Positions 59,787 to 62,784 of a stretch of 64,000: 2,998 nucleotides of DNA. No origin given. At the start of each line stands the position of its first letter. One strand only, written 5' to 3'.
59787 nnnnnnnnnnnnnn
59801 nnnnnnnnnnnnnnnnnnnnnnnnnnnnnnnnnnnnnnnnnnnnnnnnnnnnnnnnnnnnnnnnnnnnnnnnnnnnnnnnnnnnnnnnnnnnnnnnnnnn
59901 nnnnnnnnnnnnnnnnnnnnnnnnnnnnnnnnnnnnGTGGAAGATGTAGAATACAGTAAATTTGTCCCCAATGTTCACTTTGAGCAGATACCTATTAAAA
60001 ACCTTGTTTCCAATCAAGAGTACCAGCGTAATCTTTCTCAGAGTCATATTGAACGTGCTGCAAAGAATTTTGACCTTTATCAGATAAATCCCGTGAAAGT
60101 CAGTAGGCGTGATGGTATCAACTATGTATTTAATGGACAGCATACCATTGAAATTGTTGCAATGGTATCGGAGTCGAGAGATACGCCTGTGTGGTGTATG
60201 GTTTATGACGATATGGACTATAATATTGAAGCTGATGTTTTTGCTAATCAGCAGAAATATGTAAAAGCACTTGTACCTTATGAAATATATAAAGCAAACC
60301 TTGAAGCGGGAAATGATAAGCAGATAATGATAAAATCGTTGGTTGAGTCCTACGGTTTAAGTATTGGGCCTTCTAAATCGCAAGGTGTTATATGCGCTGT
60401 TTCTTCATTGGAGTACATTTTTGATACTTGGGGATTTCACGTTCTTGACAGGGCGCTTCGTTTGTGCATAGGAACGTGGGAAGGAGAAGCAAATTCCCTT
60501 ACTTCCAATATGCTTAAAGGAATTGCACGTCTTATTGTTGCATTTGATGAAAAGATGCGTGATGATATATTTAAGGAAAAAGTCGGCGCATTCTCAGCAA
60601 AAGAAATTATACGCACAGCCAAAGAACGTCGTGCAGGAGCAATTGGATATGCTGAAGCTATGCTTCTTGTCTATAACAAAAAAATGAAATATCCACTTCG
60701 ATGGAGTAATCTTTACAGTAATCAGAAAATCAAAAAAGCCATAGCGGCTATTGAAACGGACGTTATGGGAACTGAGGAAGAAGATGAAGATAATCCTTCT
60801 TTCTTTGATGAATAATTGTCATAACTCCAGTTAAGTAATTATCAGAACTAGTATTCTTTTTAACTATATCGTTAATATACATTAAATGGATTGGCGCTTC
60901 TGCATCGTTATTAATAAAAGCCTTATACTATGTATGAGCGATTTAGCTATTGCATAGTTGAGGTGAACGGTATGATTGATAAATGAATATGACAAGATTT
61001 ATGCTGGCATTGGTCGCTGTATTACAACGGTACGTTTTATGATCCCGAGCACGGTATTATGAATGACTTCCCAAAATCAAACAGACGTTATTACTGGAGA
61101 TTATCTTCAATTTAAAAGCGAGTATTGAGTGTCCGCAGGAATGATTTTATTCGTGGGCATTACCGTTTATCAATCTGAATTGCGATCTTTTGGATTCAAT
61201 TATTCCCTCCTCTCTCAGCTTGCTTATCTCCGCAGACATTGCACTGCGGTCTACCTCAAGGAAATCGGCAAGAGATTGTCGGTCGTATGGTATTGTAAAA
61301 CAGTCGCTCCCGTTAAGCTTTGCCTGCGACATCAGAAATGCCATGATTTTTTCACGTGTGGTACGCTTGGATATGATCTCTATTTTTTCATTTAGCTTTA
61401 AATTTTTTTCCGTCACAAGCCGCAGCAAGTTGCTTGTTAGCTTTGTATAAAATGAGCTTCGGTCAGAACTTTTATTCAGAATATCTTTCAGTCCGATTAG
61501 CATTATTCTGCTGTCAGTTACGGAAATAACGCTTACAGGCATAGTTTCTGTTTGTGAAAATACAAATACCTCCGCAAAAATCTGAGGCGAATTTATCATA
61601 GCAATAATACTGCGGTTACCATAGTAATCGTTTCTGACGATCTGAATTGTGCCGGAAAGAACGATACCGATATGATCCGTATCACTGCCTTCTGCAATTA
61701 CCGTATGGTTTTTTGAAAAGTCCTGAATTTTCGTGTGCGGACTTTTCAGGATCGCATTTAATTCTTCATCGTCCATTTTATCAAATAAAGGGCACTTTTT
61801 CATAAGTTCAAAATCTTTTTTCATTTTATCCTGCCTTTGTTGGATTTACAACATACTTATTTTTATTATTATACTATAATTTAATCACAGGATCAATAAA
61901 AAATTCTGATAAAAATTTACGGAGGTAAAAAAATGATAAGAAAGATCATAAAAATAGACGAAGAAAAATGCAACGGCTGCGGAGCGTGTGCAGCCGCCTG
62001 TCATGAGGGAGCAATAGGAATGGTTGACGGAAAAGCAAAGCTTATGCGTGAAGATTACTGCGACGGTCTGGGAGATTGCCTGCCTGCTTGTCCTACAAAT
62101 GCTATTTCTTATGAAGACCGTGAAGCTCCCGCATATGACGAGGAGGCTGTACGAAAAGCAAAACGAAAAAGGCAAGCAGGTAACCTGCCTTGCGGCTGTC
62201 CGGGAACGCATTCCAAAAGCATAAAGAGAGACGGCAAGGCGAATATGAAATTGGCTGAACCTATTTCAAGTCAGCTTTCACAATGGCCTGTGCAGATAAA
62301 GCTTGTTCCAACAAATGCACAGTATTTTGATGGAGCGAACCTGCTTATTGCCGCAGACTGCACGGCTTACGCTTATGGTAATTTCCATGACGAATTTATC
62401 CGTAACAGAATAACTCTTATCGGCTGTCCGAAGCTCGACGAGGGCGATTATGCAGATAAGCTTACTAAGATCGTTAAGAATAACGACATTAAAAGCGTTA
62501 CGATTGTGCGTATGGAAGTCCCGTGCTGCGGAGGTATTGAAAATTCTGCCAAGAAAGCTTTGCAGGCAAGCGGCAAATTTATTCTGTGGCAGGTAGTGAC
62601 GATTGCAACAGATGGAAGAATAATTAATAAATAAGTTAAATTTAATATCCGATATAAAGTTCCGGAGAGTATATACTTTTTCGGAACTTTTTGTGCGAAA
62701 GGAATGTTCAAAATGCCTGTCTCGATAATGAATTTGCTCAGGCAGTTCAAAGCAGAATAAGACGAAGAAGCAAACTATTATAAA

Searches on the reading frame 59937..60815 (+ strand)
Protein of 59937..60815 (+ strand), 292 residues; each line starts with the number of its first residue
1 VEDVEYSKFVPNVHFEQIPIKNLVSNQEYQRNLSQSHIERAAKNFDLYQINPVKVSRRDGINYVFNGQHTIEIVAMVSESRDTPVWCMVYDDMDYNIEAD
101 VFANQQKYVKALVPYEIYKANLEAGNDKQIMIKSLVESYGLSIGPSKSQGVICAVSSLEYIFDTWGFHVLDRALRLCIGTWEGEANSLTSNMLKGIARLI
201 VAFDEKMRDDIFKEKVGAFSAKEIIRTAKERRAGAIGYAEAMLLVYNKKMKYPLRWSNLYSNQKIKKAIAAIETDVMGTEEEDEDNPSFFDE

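Call 57: search_protein_families(library=pfam, proteins=[window:59937-60815:+], max_evalue=0.0001)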
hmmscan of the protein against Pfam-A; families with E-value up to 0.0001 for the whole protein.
window:59937-60815:+ (292 aa): 1 family
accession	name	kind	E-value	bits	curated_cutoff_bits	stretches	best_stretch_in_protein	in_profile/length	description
PF20188.4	DUF6551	-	1.8e-29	103.4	26.8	1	27-247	4-227/242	Family of unknown function (DUF6551)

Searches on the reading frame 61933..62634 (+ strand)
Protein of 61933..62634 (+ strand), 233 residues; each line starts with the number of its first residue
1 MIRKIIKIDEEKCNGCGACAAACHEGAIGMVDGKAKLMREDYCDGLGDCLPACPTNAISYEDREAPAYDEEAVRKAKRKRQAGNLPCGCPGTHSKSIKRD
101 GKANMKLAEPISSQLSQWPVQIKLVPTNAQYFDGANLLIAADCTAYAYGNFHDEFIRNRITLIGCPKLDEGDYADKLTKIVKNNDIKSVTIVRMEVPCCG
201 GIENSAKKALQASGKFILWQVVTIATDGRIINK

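Call 57: search_protein_families(library=pfam, proteins=[window:61933-62634:+], max_evalue=0.0001)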
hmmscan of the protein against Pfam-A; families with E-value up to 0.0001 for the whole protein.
window:61933-62634:+ (233 aa): 9 families
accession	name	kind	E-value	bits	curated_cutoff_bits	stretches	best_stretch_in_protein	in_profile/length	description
PF00037.32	Fer4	-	1.6e-11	43.9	21.1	1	6-28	1-23/24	4Fe-4S binding domain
PF12838.12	Fer4_7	-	4.7e-11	43.4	27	1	12-57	1-52/52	4Fe-4S dicluster domain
PF12837.12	Fer4_6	-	5.5e-11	42.3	25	1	5-28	1-24/24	4Fe-4S binding domain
PF13237.11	Fer4_10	-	4e-08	33.5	25.5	1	6-54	2-53/53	4Fe-4S dicluster domain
PF14697.11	Fer4_21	-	8.8e-08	32.6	35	1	7-59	2-58/59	4Fe-4S dicluster domain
PF13187.11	Fer4_9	-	3.2e-07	30.7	27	1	12-58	1-52/52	4Fe-4S dicluster domain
PF25160.1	LdpA_Fe-S-bd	-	1.4e-06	28.4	27.6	0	38-60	23-45/49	LdpA Fe-S cluster-binding domain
PF12797.12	Fer4_2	-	2.4e-06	27.6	24.5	1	5-24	2-21/22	4Fe-4S binding domain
PF13484.11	Fer4_16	-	9.8e-05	23.5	30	0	47-73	6-32/66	4Fe-4S double cluster binding domain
